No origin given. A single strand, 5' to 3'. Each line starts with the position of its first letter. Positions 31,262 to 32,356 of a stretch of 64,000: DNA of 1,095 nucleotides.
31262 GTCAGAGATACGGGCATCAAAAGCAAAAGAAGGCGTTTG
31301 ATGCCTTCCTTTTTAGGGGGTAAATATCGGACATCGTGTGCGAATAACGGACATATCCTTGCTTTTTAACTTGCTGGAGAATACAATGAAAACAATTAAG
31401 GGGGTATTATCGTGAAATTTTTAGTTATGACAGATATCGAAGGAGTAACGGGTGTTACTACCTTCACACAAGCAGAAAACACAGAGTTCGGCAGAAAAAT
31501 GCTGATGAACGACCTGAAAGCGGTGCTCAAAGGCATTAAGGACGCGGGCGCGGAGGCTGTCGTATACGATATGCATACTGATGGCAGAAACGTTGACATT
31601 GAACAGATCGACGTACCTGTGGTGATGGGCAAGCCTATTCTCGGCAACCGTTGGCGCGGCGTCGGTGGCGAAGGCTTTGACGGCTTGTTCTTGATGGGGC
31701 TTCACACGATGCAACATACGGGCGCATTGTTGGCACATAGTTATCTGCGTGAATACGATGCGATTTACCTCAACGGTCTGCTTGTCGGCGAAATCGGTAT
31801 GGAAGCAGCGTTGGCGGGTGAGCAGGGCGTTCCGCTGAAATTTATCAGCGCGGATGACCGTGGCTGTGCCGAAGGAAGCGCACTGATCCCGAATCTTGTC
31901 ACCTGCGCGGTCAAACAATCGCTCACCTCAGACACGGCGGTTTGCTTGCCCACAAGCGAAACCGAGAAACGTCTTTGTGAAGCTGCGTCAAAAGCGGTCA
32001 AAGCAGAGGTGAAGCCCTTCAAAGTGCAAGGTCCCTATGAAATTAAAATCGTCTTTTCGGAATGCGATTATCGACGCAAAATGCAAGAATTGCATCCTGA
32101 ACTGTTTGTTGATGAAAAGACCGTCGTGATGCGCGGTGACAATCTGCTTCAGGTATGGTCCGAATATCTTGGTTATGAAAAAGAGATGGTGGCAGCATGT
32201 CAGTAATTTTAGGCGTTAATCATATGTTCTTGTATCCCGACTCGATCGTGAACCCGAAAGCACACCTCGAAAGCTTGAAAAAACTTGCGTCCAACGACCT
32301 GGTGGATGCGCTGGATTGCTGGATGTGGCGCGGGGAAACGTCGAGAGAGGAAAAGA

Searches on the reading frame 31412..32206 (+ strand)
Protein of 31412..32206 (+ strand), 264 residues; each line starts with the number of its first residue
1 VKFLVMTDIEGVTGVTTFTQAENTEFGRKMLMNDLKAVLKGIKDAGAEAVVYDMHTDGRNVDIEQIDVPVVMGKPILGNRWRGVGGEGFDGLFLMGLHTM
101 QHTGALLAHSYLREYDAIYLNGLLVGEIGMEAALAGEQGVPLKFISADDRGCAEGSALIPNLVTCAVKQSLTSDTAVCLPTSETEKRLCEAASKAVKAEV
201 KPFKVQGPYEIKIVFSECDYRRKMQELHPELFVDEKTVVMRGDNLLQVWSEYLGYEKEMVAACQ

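Call 65: search_protein_families(library=pfam, proteins=[window:31412-32206:+], max_evalue=0.001)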
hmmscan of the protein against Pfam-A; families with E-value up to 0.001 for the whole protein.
window:31412-32206:+ (264 aa): 1 family
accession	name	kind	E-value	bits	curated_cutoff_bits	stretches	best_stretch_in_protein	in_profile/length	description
PF04951.18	Peptidase_M55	-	6.1e-51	173.8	25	1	1-249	1-259/264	D-aminopeptidase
